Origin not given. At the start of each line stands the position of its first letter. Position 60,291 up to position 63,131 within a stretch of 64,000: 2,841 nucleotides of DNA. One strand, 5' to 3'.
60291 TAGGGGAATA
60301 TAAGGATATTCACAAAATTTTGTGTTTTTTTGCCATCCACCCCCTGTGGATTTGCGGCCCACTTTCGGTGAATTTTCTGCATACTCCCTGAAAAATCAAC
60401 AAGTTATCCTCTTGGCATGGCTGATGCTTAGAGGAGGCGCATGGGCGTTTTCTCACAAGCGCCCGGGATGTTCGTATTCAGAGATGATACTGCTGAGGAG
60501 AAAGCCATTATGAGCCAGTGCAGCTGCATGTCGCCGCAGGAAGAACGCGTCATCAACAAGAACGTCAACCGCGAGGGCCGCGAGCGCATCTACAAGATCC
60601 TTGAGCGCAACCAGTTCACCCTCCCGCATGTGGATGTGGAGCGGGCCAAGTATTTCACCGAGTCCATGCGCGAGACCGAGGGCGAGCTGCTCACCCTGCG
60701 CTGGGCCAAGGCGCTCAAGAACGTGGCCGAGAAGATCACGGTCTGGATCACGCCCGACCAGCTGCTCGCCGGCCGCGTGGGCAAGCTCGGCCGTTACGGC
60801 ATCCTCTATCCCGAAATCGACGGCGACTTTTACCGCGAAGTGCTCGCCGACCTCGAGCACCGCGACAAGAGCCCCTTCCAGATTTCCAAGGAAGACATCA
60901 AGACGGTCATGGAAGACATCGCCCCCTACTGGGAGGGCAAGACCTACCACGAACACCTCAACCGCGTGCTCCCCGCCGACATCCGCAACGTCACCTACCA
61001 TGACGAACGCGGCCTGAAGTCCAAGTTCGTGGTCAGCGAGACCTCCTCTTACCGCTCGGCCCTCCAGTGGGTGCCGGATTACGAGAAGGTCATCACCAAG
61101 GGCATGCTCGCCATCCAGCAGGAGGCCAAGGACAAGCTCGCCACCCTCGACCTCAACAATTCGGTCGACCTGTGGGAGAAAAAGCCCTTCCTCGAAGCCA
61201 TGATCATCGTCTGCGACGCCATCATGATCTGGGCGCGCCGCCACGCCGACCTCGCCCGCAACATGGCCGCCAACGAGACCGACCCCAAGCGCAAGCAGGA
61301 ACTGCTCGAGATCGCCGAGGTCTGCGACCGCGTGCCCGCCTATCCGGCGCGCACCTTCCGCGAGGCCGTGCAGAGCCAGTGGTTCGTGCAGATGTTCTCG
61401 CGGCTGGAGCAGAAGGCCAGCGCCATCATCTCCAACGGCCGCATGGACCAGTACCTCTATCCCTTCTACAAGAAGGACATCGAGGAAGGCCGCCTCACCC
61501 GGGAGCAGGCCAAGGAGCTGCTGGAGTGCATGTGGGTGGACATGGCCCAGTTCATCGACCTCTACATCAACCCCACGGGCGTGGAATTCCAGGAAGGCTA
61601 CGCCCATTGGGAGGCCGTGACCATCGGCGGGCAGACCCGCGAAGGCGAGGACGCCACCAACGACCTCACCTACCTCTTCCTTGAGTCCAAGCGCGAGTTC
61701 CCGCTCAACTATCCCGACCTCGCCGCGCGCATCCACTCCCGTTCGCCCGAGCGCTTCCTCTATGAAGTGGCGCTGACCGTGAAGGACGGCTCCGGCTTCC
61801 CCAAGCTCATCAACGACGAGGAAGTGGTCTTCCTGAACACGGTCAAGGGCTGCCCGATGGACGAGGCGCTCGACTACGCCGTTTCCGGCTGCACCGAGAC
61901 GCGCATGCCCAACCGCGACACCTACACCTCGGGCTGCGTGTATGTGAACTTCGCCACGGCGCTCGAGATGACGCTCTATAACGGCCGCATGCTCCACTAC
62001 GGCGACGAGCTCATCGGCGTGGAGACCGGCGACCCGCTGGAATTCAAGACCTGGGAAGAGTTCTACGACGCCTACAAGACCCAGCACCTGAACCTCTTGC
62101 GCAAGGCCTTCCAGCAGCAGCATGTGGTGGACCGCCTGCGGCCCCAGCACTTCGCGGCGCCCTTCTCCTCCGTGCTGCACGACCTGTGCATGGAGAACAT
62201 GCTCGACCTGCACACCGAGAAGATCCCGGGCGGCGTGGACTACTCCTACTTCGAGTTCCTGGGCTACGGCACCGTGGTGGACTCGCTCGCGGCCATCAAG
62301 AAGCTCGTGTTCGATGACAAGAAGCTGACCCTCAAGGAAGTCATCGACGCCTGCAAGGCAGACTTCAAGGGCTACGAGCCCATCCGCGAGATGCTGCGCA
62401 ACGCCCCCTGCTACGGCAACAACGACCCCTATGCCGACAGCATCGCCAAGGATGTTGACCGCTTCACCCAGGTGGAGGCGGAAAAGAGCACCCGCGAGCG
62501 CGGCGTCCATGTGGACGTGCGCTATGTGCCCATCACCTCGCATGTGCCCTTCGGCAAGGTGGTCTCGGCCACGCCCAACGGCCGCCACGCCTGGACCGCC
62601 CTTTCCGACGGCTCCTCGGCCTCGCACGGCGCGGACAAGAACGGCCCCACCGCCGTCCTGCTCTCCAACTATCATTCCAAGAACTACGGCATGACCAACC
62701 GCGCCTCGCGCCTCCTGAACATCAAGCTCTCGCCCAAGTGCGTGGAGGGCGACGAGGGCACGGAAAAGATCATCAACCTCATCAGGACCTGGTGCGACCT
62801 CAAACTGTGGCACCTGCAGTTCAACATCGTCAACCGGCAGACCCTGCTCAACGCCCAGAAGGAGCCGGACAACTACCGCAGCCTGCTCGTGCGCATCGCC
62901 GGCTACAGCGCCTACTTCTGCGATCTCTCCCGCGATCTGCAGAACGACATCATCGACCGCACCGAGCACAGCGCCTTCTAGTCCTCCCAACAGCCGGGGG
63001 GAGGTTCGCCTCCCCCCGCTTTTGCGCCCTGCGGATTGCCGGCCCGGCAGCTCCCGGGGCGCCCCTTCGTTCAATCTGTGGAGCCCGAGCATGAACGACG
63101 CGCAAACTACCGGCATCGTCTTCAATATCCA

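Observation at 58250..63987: Sigma54-controlled glycyl-radical desulfonation region, probably for DHPS rather than isethionate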

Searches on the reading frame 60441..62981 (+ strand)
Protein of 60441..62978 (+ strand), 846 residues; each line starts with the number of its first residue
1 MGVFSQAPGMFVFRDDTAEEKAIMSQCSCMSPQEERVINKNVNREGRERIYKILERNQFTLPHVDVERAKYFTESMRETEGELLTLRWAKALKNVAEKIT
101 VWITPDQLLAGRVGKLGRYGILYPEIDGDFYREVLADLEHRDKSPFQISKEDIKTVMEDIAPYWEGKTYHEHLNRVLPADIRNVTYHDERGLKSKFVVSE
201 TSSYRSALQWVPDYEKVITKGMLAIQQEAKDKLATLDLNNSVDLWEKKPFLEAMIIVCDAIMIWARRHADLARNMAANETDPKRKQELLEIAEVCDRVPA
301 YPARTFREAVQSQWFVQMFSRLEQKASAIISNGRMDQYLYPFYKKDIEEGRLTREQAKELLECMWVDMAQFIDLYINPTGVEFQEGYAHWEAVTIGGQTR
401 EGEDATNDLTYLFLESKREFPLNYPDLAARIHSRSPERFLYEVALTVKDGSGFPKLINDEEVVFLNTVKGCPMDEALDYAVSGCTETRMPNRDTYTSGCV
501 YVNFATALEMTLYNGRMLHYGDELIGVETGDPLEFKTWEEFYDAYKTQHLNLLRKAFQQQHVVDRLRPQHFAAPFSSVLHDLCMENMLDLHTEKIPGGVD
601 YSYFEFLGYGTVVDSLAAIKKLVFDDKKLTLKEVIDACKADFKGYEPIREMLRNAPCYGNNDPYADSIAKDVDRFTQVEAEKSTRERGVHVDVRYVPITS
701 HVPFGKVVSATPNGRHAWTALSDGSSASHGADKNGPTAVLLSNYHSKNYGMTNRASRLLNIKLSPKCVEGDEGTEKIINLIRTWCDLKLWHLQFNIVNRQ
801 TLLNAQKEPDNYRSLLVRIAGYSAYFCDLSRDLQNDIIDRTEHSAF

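Call 4: search_solved_structures(query=window:60441-62978:+, max_evalue=1e-20, show_alignments=3)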
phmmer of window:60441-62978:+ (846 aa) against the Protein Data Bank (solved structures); distinct sequences matched with E-value up to 1e-20: 33.
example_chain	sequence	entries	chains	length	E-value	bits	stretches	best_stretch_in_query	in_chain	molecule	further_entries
6lon_B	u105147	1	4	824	0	1601.1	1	24-844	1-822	PFL2/glycerol dehydratase family glycyl radical enzyme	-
5ymr_B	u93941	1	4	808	0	1246.7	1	44-844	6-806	Formate acetyltransferase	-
7kq3_A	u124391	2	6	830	0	1176.9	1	36-844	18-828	Isethionate sulfite-lyase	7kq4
9f3w_A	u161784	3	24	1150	1.5e-171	576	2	59-842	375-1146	Choline trimethylamine-lyase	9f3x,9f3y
8iof_A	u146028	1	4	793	9.9e-147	493.9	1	48-842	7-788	Benzylsuccinate synthase alpha subunit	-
8id1_A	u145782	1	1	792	4.1e-144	485.2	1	47-844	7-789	Formate C-acetyltransferase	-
9ht9_A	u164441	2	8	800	9.7e-144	484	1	52-842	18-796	Choline trimethylamine-lyase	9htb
9r0v_A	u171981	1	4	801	9.9e-144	483.9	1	52-842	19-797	Choline trimethylamine-lyase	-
6vue_A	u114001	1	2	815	1e-143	483.9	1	52-842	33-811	Choline trimethylamine-lyase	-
5faw_A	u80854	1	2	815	1.1e-143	483.7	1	52-842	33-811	Choline trimethylamine-lyase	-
5fau_A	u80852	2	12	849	1.2e-143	483.7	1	52-842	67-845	Choline trimethylamine-lyase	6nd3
5fay_A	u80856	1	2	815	1.3e-143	483.6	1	52-842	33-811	Choline trimethylamine-lyase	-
5fav_A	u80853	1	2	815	2.6e-143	482.5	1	52-842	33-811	Choline trimethylamine-lyase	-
5kdp_A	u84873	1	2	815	6.8e-143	481.2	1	52-842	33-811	Choline trimethylamine-lyase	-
5a0u_A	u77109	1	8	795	1.3e-142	480.3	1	59-842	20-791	CHOLINE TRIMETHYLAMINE LYASE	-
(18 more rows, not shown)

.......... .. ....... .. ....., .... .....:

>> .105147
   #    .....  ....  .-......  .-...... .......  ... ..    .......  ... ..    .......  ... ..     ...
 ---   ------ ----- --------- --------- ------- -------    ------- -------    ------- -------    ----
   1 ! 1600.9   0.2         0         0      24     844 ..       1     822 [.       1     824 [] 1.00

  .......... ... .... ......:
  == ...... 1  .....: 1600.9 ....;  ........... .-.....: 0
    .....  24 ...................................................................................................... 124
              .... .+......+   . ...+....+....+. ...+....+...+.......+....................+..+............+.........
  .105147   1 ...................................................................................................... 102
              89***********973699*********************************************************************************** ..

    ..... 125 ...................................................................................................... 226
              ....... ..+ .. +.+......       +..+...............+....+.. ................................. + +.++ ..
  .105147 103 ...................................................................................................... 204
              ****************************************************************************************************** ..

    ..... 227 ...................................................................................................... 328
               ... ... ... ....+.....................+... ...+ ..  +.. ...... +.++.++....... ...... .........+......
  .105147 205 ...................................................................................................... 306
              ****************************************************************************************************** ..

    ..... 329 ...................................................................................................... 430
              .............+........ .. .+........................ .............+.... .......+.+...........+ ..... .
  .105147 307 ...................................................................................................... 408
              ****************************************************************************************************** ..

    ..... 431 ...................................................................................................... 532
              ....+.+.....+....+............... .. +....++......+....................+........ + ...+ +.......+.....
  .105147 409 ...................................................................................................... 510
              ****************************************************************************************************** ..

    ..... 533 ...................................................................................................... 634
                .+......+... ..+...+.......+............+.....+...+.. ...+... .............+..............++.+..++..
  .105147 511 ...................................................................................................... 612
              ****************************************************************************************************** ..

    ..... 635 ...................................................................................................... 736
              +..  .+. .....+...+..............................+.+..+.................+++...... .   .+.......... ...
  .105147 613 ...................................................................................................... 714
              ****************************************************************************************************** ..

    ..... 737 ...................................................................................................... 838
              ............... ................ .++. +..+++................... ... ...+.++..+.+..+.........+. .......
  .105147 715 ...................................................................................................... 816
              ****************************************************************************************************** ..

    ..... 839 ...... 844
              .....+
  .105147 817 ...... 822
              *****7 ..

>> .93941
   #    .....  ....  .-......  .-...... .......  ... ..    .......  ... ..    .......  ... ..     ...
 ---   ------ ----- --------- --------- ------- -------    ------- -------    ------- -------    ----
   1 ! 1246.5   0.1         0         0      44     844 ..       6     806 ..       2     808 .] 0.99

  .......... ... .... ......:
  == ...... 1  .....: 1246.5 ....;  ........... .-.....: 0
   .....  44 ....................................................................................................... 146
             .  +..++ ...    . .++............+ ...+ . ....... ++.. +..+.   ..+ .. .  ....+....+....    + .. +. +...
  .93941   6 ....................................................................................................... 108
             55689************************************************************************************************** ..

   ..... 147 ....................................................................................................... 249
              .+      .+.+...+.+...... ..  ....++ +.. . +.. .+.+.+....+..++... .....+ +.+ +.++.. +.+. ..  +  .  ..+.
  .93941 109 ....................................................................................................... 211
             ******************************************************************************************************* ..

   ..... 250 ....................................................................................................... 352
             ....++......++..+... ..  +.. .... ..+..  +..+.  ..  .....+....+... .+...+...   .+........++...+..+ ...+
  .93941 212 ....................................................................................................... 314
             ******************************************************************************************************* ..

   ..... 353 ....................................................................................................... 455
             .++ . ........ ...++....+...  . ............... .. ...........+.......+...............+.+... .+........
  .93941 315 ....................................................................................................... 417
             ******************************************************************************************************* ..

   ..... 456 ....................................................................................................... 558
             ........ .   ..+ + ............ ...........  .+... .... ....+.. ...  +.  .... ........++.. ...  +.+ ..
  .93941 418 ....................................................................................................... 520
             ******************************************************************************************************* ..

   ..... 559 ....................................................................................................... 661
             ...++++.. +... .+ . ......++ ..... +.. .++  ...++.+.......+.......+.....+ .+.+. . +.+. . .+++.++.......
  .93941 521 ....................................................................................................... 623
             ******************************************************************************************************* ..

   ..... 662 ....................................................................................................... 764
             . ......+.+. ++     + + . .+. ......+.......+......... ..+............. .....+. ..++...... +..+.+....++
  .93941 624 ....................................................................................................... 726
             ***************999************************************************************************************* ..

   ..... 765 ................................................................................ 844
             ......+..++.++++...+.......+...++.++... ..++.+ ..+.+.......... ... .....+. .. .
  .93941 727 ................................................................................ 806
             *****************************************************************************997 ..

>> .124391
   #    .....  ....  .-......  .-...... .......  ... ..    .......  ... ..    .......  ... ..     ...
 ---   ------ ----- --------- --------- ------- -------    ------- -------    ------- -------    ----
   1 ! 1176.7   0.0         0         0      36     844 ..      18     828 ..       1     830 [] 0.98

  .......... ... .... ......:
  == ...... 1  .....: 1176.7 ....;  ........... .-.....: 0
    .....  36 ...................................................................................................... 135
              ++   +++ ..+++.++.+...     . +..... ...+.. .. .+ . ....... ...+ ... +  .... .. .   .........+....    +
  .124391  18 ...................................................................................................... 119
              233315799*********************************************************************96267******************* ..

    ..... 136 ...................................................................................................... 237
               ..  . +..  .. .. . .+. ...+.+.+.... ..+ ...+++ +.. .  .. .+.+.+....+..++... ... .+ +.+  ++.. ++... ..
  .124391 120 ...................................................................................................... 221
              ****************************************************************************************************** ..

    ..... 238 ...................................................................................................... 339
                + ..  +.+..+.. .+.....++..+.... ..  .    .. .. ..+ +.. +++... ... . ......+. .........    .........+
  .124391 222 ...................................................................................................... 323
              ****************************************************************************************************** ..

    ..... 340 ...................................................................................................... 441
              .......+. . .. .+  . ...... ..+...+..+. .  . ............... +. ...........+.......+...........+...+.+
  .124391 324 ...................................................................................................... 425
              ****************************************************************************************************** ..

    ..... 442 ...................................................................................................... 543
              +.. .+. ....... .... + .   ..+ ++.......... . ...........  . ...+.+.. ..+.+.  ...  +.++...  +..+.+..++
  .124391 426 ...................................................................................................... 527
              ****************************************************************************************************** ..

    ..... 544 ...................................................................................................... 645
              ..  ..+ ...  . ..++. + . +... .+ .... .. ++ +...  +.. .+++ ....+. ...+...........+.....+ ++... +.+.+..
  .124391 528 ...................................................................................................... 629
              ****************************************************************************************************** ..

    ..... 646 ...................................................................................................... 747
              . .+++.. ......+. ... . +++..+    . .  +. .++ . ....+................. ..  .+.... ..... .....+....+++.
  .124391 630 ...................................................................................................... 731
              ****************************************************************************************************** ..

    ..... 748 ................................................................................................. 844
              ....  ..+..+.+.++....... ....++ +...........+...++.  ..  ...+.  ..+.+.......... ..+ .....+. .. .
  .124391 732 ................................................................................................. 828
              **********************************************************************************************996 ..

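Call 6: search_protein_families(library=ncbifam, proteins=[window:60441-62978:+])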
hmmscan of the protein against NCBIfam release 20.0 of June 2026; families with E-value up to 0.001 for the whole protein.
window:60441-62978:+ (846 aa): 12 families
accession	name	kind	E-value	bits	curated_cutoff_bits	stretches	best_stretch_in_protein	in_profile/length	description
NF048011.1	SfplDhtHpsGDes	equivalog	0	1514.1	1000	1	31-844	1-820/821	(2S)-3-sulfopropanediol dehydratase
TIGR01774.1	PFL2-3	subfamily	1e-179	599.5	678.2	1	49-844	5-785/786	formate C-acetyltransferase/glycerol dehydratase family glycyl radical enzyme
NF043068.1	glycl_HYPD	equivalog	2.3e-176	588.2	1100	1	48-844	2-783/784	trans-4-hydroxy-L-proline dehydratase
TIGR04394.1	choline_CutC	equivalog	3.5e-172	574.8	1050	1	49-842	4-785/789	choline trimethylamine-lyase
NF048009.1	SfplDhtHpfGKleb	equivalog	6.2e-138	461.2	1000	1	63-843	41-822/824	(2S)-3-sulfopropanediol dehydratase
NF007437.0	PRK09983.1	equivalog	1.4e-131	440.1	1109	1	63-844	18-764/765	formate C-acetyltransferase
NF033718.1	indole_decarb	equivalog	6.7e-123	411.7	1100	3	146-645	155-646/868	indoleacetate decarboxylase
NF033715.1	glycyl_HPDL_Lrg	equivalog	6.4e-102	341.9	1150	3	186-645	203-680/901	4-hydroxyphenylacetate decarboxylase large subunit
TIGR01255.1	pyr_form_ly_1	equivalog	1.3e-27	96.6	994.2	1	300-844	230-742/744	formate C-acetyltransferase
NF038360.1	rad_fix_GrcA3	exception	1e-15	57.6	158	1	774-845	6-77/78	autonomous glycyl radical cofactor GrcA3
NF008341.1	PRK11127.1-1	equivalog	1.2e-13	50.8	145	1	789-844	23-78/80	autonomous glycyl radical cofactor GrcA2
TIGR04365.1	spare_glycyl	equivalog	1.4e-08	35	170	1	791-841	71-121/126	autonomous glycyl radical cofactor GrcA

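Call 11: find_encoding_contigs(protein=window:60510-62981:+, flank=10000, max_places=6)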
Protein window:60510-62981:+ (823 aa): 3 contigs read that carry it; 2 places shown.
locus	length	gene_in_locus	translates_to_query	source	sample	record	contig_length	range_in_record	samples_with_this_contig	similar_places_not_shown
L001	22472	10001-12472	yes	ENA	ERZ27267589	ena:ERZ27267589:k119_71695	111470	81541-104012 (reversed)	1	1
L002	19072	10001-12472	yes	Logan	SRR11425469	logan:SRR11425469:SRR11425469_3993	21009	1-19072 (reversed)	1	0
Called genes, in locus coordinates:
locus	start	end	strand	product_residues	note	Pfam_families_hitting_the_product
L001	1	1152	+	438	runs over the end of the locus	PF00860:Xan_ur_permease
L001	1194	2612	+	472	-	PF00209:SNF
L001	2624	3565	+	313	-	PF00389:2-Hacid_dh, PF02826:2-Hacid_dh_C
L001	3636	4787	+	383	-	PF13354:Beta-lactamase2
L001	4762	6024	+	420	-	PF01925:TauE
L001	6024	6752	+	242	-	-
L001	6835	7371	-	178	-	-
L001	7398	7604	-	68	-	-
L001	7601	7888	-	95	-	-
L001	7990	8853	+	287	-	PF03446:NAD_binding_2, PF03807:F420_oxidored (weak), PF14833:NAD_binding_11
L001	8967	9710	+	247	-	PF01925:TauE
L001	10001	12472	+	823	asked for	PF02901:PFL-like, PF01228:Gly_radical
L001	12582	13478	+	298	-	PF13353:Fer4_12 (weak), PF12837:Fer4_6 (faint), PF12838:Fer4_7 (weak), PF04055:Radical_SAM, PF13353:Fer4_12 (weak)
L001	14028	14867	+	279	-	PF04909:Amidohydro_2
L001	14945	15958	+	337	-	PF03480:DctP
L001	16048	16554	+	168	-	PF04290:DctQ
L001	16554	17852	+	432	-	PF06808:DctM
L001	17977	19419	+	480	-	PF00989:PAS, PF08448:PAS_4, PF13426:PAS_9, PF00158:Sigma54_activat, PF14532:Sigma54_activ_2, PF07728:AAA_5 (weak), PF25601:AAA_lid_14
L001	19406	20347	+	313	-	PF13228:DUF4037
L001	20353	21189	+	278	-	PF07719:TPR_2 (faint), PF00515:TPR_1 (faint), PF13424:TPR_12, PF13374:TPR_10 (weak)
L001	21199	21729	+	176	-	PF13526:DUF4125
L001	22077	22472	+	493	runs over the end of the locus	PF03600:CitMHS, PF00939:Na_sulph_symp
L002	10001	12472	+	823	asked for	PF02901:PFL-like, PF01228:Gly_radical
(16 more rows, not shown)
